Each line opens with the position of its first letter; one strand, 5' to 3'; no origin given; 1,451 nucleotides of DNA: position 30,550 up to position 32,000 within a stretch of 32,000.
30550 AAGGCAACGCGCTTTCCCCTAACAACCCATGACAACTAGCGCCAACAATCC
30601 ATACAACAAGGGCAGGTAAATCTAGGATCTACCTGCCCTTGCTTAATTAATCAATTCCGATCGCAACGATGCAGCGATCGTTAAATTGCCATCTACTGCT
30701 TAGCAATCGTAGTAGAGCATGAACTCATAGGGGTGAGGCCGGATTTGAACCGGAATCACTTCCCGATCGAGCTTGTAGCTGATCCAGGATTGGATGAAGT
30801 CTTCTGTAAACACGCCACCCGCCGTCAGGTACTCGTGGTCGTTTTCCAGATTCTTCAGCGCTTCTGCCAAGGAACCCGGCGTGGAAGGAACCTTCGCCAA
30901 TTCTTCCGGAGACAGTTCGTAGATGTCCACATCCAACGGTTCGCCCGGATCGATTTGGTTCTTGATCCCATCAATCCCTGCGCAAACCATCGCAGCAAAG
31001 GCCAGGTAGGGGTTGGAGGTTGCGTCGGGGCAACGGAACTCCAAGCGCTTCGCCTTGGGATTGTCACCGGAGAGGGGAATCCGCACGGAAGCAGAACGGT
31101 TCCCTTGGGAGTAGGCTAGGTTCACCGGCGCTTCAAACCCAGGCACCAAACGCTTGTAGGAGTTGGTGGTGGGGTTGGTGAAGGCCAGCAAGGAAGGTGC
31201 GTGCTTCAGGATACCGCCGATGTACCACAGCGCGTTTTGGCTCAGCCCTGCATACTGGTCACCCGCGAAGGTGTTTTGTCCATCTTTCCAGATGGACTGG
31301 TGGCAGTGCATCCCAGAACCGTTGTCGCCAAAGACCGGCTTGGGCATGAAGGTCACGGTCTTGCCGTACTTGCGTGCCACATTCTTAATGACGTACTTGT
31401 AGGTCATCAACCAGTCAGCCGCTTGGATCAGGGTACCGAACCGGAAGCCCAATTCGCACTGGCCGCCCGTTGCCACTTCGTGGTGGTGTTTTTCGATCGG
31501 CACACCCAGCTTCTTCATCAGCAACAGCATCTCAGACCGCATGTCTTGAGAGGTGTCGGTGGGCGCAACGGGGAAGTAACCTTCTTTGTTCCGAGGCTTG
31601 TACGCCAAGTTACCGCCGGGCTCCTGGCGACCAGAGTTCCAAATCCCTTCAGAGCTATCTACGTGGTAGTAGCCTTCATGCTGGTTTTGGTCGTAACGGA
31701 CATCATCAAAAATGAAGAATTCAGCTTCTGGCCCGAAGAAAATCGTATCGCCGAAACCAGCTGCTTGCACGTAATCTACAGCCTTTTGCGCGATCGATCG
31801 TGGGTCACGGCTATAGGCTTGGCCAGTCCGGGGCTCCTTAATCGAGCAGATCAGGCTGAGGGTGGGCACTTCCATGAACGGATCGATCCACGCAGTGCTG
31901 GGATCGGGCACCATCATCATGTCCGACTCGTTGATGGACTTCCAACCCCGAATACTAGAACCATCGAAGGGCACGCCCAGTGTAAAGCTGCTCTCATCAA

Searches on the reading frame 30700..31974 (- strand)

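Call 65: search_protein_families(library=pfam, proteins=[window:30700-31974:-], max_evalue=0.00001)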
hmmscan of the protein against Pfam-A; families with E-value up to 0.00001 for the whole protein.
window:30700-31974:- (424 aa): 2 families
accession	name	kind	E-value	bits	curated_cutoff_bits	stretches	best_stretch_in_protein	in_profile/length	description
PF00120.29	Gln-synt_C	-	1.6e-137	458.6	24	1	56-421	2-344/344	Glutamine synthetase, catalytic domain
PF03951.24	Gln-synt_N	-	2.2e-18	66.1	33.4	1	1-48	35-82/82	Glutamine synthetase, beta-Grasp domain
